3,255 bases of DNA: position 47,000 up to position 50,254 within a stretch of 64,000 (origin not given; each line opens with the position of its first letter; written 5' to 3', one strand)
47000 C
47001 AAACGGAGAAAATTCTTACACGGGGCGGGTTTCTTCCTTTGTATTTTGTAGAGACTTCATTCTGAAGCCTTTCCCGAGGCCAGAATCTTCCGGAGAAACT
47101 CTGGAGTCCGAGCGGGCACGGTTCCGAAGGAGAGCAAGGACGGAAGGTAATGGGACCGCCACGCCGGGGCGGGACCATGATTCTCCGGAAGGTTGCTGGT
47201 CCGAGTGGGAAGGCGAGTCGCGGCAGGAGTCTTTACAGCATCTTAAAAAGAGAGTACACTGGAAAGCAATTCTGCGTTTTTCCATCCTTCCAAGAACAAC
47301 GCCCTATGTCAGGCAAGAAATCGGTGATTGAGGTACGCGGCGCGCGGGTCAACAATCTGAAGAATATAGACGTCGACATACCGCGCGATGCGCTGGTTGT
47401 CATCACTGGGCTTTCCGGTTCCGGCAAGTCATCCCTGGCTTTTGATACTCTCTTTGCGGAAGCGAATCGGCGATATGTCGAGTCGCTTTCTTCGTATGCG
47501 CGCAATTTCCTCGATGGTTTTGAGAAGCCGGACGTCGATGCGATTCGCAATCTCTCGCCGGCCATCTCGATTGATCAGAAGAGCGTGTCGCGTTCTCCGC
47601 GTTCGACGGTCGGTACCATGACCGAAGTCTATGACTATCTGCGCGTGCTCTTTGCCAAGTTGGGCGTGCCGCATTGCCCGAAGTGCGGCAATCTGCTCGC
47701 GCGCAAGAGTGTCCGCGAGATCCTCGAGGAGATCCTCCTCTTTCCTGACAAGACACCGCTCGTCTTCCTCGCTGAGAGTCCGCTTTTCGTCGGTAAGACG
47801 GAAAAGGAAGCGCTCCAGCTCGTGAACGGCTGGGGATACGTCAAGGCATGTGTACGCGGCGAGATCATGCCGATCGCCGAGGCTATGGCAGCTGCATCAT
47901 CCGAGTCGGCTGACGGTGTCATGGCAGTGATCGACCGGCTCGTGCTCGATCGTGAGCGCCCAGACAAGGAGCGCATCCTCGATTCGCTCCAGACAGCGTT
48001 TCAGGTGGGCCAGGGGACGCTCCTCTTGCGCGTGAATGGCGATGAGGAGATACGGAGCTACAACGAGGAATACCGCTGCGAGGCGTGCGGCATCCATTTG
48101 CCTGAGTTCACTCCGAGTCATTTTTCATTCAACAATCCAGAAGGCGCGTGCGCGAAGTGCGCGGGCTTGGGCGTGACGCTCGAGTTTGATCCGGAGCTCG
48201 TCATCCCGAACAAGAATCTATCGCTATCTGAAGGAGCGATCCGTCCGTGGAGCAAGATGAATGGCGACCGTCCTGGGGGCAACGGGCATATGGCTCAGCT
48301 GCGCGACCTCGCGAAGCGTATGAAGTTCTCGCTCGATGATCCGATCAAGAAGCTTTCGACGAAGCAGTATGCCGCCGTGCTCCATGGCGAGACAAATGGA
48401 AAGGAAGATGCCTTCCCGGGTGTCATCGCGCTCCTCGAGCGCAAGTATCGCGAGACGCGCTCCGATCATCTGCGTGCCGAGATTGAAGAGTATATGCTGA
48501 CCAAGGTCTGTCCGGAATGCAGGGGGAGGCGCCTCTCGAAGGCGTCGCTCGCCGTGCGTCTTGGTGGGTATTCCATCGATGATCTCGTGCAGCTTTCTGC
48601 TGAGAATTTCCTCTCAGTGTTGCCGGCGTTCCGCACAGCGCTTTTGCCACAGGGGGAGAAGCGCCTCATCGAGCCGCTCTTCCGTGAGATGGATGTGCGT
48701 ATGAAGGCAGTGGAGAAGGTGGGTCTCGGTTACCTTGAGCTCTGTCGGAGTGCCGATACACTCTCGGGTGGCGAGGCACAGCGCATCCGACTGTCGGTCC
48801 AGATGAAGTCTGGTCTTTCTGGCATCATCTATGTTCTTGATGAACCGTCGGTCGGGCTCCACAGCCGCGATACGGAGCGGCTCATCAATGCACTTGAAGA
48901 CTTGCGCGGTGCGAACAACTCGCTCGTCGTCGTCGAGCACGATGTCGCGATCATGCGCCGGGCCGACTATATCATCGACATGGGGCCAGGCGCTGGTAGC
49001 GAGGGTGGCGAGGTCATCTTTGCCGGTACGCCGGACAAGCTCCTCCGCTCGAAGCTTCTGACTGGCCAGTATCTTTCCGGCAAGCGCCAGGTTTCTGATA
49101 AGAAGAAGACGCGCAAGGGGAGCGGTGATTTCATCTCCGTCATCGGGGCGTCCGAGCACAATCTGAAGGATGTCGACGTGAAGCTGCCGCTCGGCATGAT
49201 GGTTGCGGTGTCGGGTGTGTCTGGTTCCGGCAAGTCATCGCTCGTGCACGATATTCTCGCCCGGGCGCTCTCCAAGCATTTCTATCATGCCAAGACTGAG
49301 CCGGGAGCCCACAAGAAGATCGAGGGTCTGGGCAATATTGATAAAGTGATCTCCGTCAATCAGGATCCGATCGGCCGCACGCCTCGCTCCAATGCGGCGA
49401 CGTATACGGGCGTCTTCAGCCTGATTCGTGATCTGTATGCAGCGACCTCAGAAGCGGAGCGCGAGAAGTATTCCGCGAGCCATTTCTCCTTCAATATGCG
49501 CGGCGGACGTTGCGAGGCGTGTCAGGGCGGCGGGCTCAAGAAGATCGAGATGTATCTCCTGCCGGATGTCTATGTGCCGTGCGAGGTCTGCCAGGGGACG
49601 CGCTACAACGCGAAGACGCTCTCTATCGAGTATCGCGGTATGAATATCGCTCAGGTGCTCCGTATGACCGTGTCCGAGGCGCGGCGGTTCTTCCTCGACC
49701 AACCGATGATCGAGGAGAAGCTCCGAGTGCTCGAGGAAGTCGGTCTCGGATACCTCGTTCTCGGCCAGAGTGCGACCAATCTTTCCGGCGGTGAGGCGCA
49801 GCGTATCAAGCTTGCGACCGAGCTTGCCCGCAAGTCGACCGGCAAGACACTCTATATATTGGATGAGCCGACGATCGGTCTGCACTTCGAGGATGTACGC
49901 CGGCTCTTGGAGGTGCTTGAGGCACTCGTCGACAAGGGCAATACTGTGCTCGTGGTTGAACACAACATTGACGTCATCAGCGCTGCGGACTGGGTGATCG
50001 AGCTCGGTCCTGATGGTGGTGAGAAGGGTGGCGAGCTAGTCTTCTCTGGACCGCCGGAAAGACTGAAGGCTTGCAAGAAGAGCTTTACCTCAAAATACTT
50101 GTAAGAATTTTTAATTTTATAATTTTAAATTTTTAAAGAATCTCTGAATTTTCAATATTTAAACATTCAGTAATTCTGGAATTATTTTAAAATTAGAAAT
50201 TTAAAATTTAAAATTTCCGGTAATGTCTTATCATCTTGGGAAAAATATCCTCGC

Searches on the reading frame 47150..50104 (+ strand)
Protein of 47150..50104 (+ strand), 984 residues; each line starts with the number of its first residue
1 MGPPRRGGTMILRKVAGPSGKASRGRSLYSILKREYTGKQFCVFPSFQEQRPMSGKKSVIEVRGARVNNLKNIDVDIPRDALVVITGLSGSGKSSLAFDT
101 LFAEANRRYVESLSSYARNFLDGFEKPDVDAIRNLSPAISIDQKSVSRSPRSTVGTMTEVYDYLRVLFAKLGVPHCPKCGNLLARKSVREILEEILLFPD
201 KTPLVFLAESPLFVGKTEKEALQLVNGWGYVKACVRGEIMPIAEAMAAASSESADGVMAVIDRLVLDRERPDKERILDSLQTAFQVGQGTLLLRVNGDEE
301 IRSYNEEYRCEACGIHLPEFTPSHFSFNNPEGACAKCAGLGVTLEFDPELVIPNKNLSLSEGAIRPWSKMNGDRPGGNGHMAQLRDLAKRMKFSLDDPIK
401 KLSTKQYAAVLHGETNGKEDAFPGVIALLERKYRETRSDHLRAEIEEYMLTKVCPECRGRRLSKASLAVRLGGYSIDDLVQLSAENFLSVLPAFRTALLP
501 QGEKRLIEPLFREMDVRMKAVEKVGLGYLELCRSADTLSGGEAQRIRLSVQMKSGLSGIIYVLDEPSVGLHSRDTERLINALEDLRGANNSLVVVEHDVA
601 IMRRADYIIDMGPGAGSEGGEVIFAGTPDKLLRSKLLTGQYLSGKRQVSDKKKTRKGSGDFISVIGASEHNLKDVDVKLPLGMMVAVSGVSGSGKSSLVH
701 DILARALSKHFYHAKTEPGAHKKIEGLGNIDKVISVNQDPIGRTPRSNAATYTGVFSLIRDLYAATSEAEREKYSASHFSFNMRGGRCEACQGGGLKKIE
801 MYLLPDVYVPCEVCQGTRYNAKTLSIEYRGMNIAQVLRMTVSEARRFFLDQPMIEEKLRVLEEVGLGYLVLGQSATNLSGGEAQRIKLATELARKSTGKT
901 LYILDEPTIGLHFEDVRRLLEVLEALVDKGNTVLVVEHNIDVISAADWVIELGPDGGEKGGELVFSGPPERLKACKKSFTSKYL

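Call 104: search_protein_families(library=pfam, proteins=[window:47150-50104:+], max_evalue=0.00001)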
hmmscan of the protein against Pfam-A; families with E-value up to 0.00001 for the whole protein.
window:47150-50104:+ (984 aa): 8 families
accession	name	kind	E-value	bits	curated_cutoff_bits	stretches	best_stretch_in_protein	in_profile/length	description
PF17755.6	UvrA_DNA-bind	-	1.6e-24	86.7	23.2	1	347-447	1-110/110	UvrA DNA-binding domain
PF00005.33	ABC_tran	-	7.7e-19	69.1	25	0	859-908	87-136/137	ABC transporter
PF17760.6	UvrA_inter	-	1.5e-11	44.6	23.3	1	187-294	2-106/109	UvrA interaction domain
PF02463.25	SMC_N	-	6.2e-11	42.6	40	0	684-951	26-210/220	RecF/RecN/SMC N terminal domain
PF13304.12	AAA_21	-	3.2e-10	41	27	0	874-936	234-296/304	AAA domain, putative AbiEii toxin, Type IV TA system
PF13191.12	AAA_16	-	6.6e-10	40.2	32.6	0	683-774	25-94/167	AAA ATPase domain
PF20703.3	nSTAND1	-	3e-07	30.9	27.1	0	683-708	34-59/379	Novel STAND NTPase 1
PF13555.12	AAA_29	-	1.1e-06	28.8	27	0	75-96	17-38/61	P-loop containing region of AAA domain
